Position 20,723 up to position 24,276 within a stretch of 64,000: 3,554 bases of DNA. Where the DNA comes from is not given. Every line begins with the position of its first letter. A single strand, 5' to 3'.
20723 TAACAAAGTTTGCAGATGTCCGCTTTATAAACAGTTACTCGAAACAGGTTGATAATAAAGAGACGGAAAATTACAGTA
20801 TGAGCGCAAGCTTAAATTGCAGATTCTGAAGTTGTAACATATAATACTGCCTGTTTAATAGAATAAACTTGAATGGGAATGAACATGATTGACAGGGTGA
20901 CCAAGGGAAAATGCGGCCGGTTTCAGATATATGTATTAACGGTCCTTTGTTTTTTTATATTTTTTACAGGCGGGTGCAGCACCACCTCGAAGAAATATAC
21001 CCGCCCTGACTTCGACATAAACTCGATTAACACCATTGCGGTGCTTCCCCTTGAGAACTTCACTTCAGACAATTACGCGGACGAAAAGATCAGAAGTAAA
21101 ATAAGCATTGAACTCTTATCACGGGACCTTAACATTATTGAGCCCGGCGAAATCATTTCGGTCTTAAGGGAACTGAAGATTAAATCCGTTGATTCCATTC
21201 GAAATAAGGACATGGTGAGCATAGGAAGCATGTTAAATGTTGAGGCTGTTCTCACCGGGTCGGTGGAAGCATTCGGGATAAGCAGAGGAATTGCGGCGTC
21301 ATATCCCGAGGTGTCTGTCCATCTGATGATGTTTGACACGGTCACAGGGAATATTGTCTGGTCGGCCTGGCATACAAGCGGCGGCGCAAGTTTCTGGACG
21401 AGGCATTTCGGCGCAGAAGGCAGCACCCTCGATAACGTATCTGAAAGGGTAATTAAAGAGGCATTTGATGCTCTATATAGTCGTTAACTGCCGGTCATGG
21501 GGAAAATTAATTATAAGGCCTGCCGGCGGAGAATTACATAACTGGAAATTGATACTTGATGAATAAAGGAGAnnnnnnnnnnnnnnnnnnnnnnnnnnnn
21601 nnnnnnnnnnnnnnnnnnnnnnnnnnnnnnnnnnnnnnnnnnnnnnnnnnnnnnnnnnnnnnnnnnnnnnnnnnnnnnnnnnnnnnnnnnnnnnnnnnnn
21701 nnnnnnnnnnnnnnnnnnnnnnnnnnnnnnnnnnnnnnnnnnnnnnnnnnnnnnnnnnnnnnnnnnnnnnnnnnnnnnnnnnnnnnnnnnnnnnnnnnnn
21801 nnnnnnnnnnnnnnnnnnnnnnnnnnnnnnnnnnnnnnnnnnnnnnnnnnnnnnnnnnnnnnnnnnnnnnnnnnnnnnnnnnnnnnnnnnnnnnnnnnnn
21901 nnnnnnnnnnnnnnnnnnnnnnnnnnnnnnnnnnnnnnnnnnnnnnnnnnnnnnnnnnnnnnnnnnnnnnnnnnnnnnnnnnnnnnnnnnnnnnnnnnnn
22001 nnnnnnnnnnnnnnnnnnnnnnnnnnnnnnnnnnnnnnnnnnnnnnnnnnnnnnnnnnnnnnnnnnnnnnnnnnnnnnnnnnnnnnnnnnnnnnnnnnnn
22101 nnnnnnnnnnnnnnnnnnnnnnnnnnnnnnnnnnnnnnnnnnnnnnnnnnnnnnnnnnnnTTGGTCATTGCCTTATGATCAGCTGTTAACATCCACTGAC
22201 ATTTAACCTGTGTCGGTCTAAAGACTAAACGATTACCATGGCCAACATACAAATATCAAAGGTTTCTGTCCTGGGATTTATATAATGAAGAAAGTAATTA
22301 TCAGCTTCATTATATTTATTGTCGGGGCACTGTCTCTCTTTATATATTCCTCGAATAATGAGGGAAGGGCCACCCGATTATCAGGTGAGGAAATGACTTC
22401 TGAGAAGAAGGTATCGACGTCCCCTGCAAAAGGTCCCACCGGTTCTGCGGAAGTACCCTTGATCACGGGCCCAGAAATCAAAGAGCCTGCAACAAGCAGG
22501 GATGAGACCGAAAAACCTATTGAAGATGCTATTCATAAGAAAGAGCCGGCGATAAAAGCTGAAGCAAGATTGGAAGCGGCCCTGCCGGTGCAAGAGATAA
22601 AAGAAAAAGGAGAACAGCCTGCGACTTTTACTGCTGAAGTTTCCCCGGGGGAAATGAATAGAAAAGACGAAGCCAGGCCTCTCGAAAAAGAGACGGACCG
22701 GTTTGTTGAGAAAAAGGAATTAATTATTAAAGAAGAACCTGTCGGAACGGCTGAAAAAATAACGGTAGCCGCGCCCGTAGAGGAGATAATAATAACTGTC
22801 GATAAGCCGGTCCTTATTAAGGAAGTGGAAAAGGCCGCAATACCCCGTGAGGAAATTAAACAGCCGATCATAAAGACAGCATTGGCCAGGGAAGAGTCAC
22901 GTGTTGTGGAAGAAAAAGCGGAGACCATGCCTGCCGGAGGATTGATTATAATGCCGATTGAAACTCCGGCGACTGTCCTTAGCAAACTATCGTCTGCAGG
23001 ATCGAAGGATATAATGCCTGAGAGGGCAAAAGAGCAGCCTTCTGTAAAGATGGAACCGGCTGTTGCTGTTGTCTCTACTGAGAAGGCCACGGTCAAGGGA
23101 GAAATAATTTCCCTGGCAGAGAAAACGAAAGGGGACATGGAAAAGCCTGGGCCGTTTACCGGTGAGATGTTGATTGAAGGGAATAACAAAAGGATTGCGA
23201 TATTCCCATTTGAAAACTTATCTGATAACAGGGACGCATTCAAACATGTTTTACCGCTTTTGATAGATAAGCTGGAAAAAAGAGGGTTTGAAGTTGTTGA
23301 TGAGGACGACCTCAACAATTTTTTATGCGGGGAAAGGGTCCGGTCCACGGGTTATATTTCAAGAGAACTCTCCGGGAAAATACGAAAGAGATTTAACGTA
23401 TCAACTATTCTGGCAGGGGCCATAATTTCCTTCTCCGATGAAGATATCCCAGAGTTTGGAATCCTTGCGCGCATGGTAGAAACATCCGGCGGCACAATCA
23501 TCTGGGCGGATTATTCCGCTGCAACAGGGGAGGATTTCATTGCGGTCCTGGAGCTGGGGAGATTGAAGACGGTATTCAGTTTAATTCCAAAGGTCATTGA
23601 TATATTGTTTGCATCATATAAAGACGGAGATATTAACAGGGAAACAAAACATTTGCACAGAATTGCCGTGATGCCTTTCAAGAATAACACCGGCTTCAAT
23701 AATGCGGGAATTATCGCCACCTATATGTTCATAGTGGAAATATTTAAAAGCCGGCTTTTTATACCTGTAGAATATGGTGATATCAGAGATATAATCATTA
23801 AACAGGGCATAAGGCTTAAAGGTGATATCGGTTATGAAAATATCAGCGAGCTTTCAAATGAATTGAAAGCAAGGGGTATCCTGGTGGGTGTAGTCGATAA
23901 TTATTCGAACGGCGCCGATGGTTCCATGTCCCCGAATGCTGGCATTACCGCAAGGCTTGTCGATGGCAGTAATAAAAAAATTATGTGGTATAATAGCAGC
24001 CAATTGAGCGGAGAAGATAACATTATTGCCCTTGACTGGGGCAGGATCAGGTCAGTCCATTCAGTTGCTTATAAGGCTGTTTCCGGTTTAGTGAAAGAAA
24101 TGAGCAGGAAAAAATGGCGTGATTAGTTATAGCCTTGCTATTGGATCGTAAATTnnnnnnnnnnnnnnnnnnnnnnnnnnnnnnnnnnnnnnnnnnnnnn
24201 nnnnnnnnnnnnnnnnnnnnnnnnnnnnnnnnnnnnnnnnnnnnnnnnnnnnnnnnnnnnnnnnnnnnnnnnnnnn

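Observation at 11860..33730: OmcS-type cytochrome filament locus with a dedicated envelope assembly/secretion gene set and its own regulator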

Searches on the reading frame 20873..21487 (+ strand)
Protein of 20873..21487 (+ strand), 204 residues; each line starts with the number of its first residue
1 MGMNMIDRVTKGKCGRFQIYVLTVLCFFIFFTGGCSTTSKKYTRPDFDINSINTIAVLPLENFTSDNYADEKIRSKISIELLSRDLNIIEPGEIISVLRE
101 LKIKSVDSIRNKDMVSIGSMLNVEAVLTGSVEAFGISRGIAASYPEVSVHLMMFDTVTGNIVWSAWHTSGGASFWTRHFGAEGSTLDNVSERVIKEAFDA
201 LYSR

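Call 4: search_protein_families(library=pfam, proteins=[window:20873-21487:+], max_evalue=0.01)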
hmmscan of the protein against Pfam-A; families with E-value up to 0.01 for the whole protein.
window:20873-21487:+ (204 aa): 2 families
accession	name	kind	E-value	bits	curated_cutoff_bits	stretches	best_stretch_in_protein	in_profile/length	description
PF05643.16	GNA1162-like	-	5.2e-05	23.3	25.9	1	53-196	12-155/185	Putative lipoprotein GNA1162-like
PF13036.11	LpoB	-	0.0011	19.3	22.3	1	53-164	30-142/147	Peptidoglycan-synthase activator LpoB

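Call 9: search_protein_families(library=ncbifam, proteins=[window:20873-21487:+], max_evalue=0.01)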
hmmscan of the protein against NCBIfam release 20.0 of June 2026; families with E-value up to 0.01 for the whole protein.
window:20873-21487:+ (204 aa): 1 family
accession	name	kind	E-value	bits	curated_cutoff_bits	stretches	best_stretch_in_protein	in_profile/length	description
TIGR02722.1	lp_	equivalog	0.0013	18.7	110.55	1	53-164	70-182/189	penicillin-binding protein activator LpoB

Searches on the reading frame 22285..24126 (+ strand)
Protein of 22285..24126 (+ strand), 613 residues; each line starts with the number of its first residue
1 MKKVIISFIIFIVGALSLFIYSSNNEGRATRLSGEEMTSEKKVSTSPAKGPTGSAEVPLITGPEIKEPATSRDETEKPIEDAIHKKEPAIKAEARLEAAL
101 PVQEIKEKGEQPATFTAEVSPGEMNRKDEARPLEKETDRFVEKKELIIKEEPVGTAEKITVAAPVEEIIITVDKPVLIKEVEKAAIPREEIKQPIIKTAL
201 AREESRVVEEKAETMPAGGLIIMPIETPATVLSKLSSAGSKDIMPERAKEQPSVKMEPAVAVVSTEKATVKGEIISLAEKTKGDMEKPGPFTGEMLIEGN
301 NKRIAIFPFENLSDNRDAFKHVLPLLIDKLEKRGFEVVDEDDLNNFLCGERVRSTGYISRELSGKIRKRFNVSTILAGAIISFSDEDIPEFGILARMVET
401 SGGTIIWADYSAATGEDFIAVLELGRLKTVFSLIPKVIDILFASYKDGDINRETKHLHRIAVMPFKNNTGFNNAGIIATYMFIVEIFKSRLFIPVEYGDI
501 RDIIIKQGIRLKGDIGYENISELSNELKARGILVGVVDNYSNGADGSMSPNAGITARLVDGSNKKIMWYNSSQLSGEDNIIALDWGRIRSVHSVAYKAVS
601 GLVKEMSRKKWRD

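Call 4: search_protein_families(library=pfam, proteins=[window:22285-24126:+], max_evalue=0.01)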
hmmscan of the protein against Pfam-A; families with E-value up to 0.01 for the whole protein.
window:22285-24126:+ (613 aa): 0 families

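Call 9: search_protein_families(library=ncbifam, proteins=[window:22285-24126:+], max_evalue=0.01)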
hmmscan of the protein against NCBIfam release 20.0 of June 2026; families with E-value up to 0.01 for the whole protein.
window:22285-24126:+ (613 aa): 0 families

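Call 43: find_homologous_proteins(query=window:22285-24126:+, max_evalue=0.001)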
Query window:22285-24126:+ (613 aa): 55 proteins with E <= 0.001 among 8000 candidates.
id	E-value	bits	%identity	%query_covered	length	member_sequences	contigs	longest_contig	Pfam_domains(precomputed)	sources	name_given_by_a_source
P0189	0.0e+0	1325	100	100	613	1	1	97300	-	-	-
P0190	5.6e-248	843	66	100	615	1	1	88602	-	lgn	-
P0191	8.1e-221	753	61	100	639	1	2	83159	-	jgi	jgi:TolB-like protein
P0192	1.2e-220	752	60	100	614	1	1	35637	-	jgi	-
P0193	5.8e-219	747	60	100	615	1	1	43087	-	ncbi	-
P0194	4.4e-215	734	60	98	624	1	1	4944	-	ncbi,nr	ncbi:MAG: hypothetical protein HZC49_07120 [Nitrospirae bacterium]|nr:hypothetical protein [Nitrospi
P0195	4.6e-209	714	59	100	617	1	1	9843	-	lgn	-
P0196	1.0e-208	713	52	98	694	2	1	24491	-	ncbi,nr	ncbi:MAG: hypothetical protein C4581_00745 [Nitrospiraceae bacterium]|nr:MAG: hypothetical protein C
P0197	4.4e-201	688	57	100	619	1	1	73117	-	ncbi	-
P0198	3.5e-189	648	72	68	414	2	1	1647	-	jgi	-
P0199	8.8e-178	611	57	85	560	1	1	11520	-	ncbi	ncbi:MAG: hypothetical protein AB1499_04365, partial [Nitrospirota bacterium]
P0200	7.3e-127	443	63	51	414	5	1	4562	-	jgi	jgi:TolB-like protein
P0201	1.3e-124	435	62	51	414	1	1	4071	-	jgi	jgi:TolB-like protein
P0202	3.4e-122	427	45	80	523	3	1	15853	-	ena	-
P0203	5.8e-122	426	60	51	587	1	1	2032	-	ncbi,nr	ncbi:MAG: hypothetical protein OEM19_07580, partial [Deltaproteobacteria bacterium]|nr:hypothetical 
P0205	2.1e-117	411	41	79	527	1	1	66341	PF05643.17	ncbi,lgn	-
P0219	4.3e-90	321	48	53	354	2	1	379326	PF17680.7,PF13036.12,PF03783.21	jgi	jgi:TolB-like protein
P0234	4.0e-85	305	46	51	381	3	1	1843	PF03783.21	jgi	-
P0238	3.3e-84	302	46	51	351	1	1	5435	PF03783.21,PF05643.17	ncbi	-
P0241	2.1e-77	279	43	51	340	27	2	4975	PF03783.21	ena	-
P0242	1.5e-73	267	42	51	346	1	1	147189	PF13036.12,PF03783.21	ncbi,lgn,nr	ncbi:MAG: hypothetical protein HXY53_01350 [Nitrospirae bacterium]|nr:hypothetical protein [Nitrospi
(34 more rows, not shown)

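Call 65: predict_structure(alignment_id=A4)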
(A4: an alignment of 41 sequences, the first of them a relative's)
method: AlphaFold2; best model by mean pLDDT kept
length: 613 residues; sequences in the alignment: 41
mean_pLDDT: 63.4   pTM: 0.55
mean pLDDT of the five models: 63.4, 62.0, 61.6, 59.6, 59.3
residues with pLDDT >= 90: 170; 70-90: 115; 50-70: 46; < 50: 282
segments of 3 or more residues with pLDDT < 50: 30-126, 128-134, 136-165, 167-299, 420-423, 511-514, 581-583, 585-587
pLDDT, mean of each block of 10 residues (from residue 1): 87 91 64 36 40 43 40 42 42 37 36 36 45 44 38 37 44 42 39 42 38 36 32 29 34 34 33 32 34 41 88 92 94 91 92 80 92 93 86 93 89 70 61 90 75 66 93 94 92 88 77 58 86 93 73 93 86 77 53 92 89 62
secondary structure, 60 per line:
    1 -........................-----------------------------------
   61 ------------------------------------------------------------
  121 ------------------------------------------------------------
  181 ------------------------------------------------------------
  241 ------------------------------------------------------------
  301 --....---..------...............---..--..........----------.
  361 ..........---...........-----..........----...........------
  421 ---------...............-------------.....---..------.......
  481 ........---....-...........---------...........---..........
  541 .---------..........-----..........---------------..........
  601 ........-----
elements in order: H2-25 E303-306 H318-332 H340-349 H360-370 E374-384 E390-399 E404-414 H430-444 E458-462 H474-488 E492-495 H497-507 H517-527 E531-541 E551-560 E566-575 H591-608

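Call 68: fold_search(model_id=the predicted structure, library=pdb)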
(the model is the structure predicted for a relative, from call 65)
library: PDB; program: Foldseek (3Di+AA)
matches with E <= 10: 888; with E <= 0.001: 58
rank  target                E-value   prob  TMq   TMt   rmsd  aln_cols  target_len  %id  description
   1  5t0z_C                8.7e-08  1.00  0.18  0.61   4.8       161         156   16  PelC from Geobacter metallireducens (released 2017-03-15)
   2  4hrv_B                1.0e-07  1.00  0.17  0.65   2.4       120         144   14  Crystal Structure of Lipoprotein GNA1162 from Neisseria meningitidis (released 2013-04-24)
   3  5t10_A                1.5e-07  1.00  0.17  0.71   3.1       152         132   20  PelC dodecamer from Paraburkholderia phytofirmans, space group P6 (released 2017-03-15)
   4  5t11_I                2.4e-07  1.00  0.17  0.70   3.3       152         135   20  PelC L103M dodecamer from Paraburkholderia phytofirmans, space group C2 (released 2017-03-15)
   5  4hrv_A                2.7e-07  1.00  0.16  0.66   2.2       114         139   15  Crystal Structure of Lipoprotein GNA1162 from Neisseria meningitidis (released 2013-04-24)
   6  5t11_H                3.1e-07  1.00  0.18  0.73   3.3       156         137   20  PelC L103M dodecamer from Paraburkholderia phytofirmans, space group C2 (released 2017-03-15)
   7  5t0z_D                3.1e-07  1.00  0.18  0.63   4.5       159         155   18  PelC from Geobacter metallireducens (released 2017-03-15)
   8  5t10_B                4.2e-07  1.00  0.18  0.72   3.7       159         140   19  PelC dodecamer from Paraburkholderia phytofirmans, space group P6 (released 2017-03-15)
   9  5t11_E                5.0e-07  1.00  0.16  0.65   5.1       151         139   20  PelC L103M dodecamer from Paraburkholderia phytofirmans, space group C2 (released 2017-03-15)
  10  5t0z_A                6.0e-07  1.00  0.18  0.62   4.7       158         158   19  PelC from Geobacter metallireducens (released 2017-03-15)
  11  5t10_C                8.0e-07  1.00  0.17  0.70   3.3       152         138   20  PelC dodecamer from Paraburkholderia phytofirmans, space group P6 (released 2017-03-15)
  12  9h80_A                8.5e-07  1.00  0.18  0.63   5.4       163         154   17  Structure of the outer membrane exopolysaccharide transporter PelBC (released 2025-06-11)
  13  5t11_C                9.1e-07  1.00  0.16  0.69   4.7       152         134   19  PelC L103M dodecamer from Paraburkholderia phytofirmans, space group C2 (released 2017-03-15)
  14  5t0z_B                9.6e-07  1.00  0.17  0.58   5.0       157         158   21  PelC from Geobacter metallireducens (released 2017-03-15)
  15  5t11_F                1.0e-06  1.00  0.17  0.73   3.4       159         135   19  PelC L103M dodecamer from Paraburkholderia phytofirmans, space group C2 (released 2017-03-15)
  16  5t11_G                1.0e-06  1.00  0.17  0.70   3.1       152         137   20  PelC L103M dodecamer from Paraburkholderia phytofirmans, space group C2 (released 2017-03-15)
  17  5t11_B                1.0e-06  1.00  0.16  0.62   5.4       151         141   20  PelC L103M dodecamer from Paraburkholderia phytofirmans, space group C2 (released 2017-03-15)
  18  5t11_A                1.1e-06  1.00  0.17  0.72   3.3       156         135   20  PelC L103M dodecamer from Paraburkholderia phytofirmans, space group C2 (released 2017-03-15)
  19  5t11_D                2.0e-06  1.00  0.17  0.74   3.6       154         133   20  PelC L103M dodecamer from Paraburkholderia phytofirmans, space group C2 (released 2017-03-15)
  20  5t11_L                2.5e-06  1.00  0.16  0.65   4.7       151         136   20  PelC L103M dodecamer from Paraburkholderia phytofirmans, space group C2 (released 2017-03-15)
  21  5t11_K                8.9e-06  1.00  0.16  0.71   4.3       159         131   19  PelC L103M dodecamer from Paraburkholderia phytofirmans, space group C2 (released 2017-03-15)
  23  4uv2_P                1.8e-05  1.00  0.15  0.38  10.7       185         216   14  Structure of the curli transport lipoprotein CsgG in a non-lipidated, pre-pore conformation (released 2014-09-24)
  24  4uv2_N                2.1e-05  1.00  0.17  0.41   9.1       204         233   13  Structure of the curli transport lipoprotein CsgG in a non-lipidated, pre-pore conformation (released 2014-09-24)
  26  4uv2_D                4.2e-05  1.00  0.17  0.39  11.3       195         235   15  Structure of the curli transport lipoprotein CsgG in a non-lipidated, pre-pore conformation (released 2014-09-24)
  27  4uv2_O                4.2e-05  1.00  0.15  0.37   9.6       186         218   12  Structure of the curli transport lipoprotein CsgG in a non-lipidated, pre-pore conformation (released 2014-09-24)
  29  4uv2_M                5.0e-05  1.00  0.13  0.34  11.6       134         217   13  Structure of the curli transport lipoprotein CsgG in a non-lipidated, pre-pore conformation (released 2014-09-24)
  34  4uv2_I                7.2e-05  1.00  0.17  0.41   8.6       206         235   12  Structure of the curli transport lipoprotein CsgG in a non-lipidated, pre-pore conformation (released 2014-09-24)
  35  4uv2_F                7.2e-05  1.00  0.16  0.37  11.2       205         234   13  Structure of the curli transport lipoprotein CsgG in a non-lipidated, pre-pore conformation (released 2014-09-24)
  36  4uv2_B                8.2e-05  1.00  0.17  0.42  11.0       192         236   14  Structure of the curli transport lipoprotein CsgG in a non-lipidated, pre-pore conformation (released 2014-09-24)
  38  4uv2_J                9.2e-05  1.00  0.13  0.32   9.2       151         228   12  Structure of the curli transport lipoprotein CsgG in a non-lipidated, pre-pore conformation (released 2014-09-24)
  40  4uv2_G                1.5e-04  1.00  0.17  0.39  11.1       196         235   13  Structure of the curli transport lipoprotein CsgG in a non-lipidated, pre-pore conformation (released 2014-09-24)
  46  6l7c_A                2.4e-04  1.00  0.16  0.35  12.8       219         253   13  CsgFG complex with substrate CsgAN6 peptide in Curli biogenesis system (released 2020-01-15)
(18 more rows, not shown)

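Call 69: find_encoding_contigs(protein=P0190, flank=10000, max_places=1)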
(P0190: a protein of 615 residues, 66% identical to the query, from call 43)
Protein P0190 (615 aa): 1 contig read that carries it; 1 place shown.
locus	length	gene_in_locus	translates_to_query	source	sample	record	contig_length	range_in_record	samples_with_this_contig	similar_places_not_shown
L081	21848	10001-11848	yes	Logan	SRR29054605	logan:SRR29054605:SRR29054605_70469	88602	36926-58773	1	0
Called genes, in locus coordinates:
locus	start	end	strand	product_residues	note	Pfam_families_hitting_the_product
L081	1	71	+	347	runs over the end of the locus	PF09699:Paired_CXXCH_1 (weak)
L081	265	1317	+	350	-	PF14522:Cytochrome_C7 (faint), PF09699:Paired_CXXCH_1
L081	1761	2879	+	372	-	PF22113:Mtrc-MtrF_II-IV_dom (faint), PF09699:Paired_CXXCH_1 (faint), PF14522:Cytochrome_C7 (faint)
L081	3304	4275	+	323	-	PF06739:SBBP (faint), PF01436:NHL (faint), PF08450:SGL (faint), PF17170:DUF5128 (faint)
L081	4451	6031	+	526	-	PF14321:DUF4382 (weak), PF10282:Lactonase (faint), PF21783:YNCE (faint)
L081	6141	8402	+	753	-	-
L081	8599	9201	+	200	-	-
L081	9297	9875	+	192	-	-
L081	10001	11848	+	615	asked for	-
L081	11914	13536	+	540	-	PF13616:Rotamase_3 (faint), PF13145:Rotamase_2, PF00639:Rotamase, PF13145:Rotamase_2, PF00639:Rotamase (weak)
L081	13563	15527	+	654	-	-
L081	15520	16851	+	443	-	PF14522:Cytochrome_C7 (faint), PF22678:Cytochrom_c_NrfB-like (faint), PF14537:Cytochrom_c3_2 (faint), PF22113:Mtrc-MtrF_II-IV_dom (faint), PF02085:Cytochrom_CIII (faint), PF09699:Paired_CXXCH_1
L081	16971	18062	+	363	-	PF14522:Cytochrome_C7 (faint), PF22113:Mtrc-MtrF_II-IV_dom (faint), PF09699:Paired_CXXCH_1 (faint)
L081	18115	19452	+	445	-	PF14522:Cytochrome_C7 (faint), PF22113:Mtrc-MtrF_II-IV_dom (faint), PF09699:Paired_CXXCH_1 (faint)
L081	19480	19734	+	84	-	-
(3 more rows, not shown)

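Call 70: find_encoding_contigs(protein=P0205, flank=10000, max_places=1)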
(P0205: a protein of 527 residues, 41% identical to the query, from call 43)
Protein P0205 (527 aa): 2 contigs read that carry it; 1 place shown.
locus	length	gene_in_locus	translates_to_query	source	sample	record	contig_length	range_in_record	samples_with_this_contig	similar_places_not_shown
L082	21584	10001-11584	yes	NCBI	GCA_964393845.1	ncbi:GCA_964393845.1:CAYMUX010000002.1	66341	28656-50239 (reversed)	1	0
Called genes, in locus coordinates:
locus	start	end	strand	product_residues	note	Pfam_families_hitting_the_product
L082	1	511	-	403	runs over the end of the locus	PF00005:ABC_tran, PF14524:Wzt_C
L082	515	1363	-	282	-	PF01061:ABC2_membrane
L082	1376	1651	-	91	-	PF22674:C2185-like_N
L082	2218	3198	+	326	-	PF06739:SBBP (faint), PF17170:DUF5128 (faint), PF01436:NHL (weak)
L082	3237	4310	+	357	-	PF06739:SBBP (faint), PF17170:DUF5128 (faint), PF01436:NHL (weak)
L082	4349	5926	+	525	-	PF14321:DUF4382 (weak), PF21783:YNCE (faint), PF02239:Cytochrom_D1 (faint), PF10282:Lactonase (faint)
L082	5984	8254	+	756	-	-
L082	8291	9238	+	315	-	-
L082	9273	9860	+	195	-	-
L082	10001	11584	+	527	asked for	PF05643:GNA1162-like (faint)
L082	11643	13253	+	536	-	PF13145:Rotamase_2, PF00639:Rotamase (weak), PF13145:Rotamase_2, PF13616:Rotamase_3, PF00639:Rotamase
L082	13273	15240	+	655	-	-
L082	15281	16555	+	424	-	PF14537:Cytochrom_c3_2 (faint), PF22113:Mtrc-MtrF_II-IV_dom (faint), PF22678:Cytochrom_c_NrfB-like (faint), PF02085:Cytochrom_CIII (faint), PF14522:Cytochrome_C7 (faint), PF09699:Paired_CXXCH_1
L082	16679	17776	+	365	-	PF14522:Cytochrome_C7 (faint), PF09699:Paired_CXXCH_1 (faint)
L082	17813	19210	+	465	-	PF14522:Cytochrome_C7 (faint), PF09699:Paired_CXXCH_1 (faint), PF22113:Mtrc-MtrF_II-IV_dom (weak)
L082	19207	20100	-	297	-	PF14522:Cytochrome_C7 (faint), PF09699:Paired_CXXCH_1 (faint)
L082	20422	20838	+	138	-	PF00072:Response_reg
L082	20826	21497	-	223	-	PF13623:SurA_N_2, PF13624:SurA_N_3, PF09312:SurA_N (weak)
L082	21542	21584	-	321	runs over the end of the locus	PF01379:Porphobil_deam, PF03900:Porphobil_deamC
